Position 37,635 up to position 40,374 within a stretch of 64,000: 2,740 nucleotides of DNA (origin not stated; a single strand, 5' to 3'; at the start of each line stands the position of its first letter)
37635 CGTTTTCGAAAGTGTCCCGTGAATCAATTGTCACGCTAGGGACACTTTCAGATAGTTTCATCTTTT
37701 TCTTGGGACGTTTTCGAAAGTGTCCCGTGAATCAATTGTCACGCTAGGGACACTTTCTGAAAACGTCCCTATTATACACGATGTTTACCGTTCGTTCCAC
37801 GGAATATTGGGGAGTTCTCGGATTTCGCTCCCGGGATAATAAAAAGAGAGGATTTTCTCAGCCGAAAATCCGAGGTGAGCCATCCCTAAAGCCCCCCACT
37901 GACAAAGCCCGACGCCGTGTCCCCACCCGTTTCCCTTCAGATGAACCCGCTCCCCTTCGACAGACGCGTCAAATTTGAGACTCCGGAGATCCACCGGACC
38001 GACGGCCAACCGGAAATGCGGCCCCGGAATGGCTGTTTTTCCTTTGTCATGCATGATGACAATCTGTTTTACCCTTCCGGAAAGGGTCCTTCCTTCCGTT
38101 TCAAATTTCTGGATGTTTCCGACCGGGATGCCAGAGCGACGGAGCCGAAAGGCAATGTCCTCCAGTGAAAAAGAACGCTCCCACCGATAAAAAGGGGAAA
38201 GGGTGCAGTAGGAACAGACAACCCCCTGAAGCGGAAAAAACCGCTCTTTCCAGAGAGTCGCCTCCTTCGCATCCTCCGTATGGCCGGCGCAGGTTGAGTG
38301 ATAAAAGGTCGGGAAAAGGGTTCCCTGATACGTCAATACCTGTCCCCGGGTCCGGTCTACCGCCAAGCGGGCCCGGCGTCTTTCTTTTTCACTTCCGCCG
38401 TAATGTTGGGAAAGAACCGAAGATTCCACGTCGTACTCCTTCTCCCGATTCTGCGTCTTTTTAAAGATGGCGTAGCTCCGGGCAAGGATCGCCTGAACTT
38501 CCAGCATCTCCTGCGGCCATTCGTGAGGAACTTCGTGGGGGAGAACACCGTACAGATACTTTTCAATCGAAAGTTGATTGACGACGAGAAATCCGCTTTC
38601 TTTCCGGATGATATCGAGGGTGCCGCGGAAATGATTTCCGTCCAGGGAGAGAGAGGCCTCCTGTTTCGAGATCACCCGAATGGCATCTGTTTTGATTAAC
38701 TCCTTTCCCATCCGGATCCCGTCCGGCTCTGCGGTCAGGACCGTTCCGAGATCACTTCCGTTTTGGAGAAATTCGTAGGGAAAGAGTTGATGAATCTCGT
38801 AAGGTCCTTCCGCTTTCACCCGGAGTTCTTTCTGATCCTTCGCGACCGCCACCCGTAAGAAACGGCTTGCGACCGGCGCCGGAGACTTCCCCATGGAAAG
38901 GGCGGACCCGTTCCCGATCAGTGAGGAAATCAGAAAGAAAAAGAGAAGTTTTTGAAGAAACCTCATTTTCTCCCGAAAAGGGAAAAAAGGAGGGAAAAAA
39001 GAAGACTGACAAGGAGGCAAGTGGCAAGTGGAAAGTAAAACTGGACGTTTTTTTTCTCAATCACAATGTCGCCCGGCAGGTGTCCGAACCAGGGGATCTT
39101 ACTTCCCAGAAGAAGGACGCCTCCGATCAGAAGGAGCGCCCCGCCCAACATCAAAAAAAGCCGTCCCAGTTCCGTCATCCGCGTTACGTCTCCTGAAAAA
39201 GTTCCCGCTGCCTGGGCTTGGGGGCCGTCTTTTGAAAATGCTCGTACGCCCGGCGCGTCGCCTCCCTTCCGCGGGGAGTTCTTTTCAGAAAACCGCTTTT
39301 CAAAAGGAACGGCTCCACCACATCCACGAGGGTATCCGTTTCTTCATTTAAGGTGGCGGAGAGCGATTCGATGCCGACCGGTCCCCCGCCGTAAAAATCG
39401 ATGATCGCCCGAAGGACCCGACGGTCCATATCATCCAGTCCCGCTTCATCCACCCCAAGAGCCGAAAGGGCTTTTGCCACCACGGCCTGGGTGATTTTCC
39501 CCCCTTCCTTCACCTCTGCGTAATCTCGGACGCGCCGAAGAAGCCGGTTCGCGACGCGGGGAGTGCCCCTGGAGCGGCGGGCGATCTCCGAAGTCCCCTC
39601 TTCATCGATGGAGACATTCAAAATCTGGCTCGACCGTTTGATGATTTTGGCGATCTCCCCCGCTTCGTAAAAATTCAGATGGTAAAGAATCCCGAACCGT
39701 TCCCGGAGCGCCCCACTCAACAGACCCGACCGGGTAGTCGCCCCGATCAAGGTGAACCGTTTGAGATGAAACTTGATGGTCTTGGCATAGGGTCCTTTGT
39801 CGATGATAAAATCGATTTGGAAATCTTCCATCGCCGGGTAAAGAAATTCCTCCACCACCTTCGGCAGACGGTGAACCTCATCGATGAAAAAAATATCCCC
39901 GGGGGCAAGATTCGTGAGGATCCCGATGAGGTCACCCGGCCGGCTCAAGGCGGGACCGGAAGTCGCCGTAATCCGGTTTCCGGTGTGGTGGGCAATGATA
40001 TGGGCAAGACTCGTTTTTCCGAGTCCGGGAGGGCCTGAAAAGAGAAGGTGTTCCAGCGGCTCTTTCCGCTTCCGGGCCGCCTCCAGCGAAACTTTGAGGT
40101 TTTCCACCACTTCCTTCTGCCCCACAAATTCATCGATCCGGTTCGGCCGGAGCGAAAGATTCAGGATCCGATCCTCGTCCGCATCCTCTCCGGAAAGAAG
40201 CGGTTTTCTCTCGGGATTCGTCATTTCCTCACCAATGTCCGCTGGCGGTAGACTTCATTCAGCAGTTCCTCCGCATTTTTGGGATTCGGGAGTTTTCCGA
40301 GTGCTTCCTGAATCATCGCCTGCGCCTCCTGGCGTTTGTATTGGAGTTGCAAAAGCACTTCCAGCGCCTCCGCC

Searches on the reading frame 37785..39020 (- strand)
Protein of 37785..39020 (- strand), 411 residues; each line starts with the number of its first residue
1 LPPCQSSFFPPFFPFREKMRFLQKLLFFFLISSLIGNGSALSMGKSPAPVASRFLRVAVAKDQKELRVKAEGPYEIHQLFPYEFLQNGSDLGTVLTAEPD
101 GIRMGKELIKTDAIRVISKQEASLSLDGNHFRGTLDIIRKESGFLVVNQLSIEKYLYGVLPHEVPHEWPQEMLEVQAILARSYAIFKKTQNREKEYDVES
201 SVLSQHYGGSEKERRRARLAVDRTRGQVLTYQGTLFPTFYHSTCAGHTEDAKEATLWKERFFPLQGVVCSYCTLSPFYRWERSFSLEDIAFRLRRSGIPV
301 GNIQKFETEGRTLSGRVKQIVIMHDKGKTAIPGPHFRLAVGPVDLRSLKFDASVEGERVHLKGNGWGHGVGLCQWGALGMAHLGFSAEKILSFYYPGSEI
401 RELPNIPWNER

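Call 66: search_protein_families(library=pfam, proteins=[window:37785-39020:-], max_evalue=0.00001)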
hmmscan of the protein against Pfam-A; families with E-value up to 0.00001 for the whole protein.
window:37785-39020:- (411 aa): 1 family
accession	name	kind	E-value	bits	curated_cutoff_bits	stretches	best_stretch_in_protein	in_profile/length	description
PF08486.15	SpoIID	-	2.6e-25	89.3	23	1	141-231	2-97/97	Stage II sporulation protein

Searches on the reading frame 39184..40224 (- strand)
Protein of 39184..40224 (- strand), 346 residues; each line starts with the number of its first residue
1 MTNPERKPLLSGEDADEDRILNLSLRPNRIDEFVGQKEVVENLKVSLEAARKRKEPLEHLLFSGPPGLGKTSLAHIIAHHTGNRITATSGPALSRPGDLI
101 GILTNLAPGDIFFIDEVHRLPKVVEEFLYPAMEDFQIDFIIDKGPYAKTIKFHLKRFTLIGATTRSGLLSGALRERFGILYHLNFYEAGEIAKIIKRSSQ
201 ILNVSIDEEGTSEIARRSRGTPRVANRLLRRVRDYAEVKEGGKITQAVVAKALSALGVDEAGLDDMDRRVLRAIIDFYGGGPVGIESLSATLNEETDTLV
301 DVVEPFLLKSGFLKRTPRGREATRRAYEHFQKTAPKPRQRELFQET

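Call 66: search_protein_families(library=pfam, proteins=[window:39184-40224:-], max_evalue=0.00001)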
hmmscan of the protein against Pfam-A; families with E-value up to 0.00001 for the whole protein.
window:39184-40224:- (346 aa): 5 families
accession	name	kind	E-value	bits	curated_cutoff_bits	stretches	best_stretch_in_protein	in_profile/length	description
PF05496.18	RuvB_N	-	4.2e-69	231.8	27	1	25-183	1-159/159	Holliday junction DNA helicase RuvB P-loop domain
PF17864.7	AAA_lid_4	-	8.5e-32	109.2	27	1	186-259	1-74/74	RuvB AAA lid domain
PF05491.19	RuvB_C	-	7.1e-25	87.2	24.7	1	260-331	1-72/72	RuvB C-terminal winged helix domain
PF00004.35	AAA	-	3.3e-18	66.8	21.2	1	60-182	1-128/131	ATPase family associated with various cellular activities (AAA)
PF07728.20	AAA_5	-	2.8e-08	34.3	22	1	59-177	1-139/139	AAA domain (dynein-related subfamily)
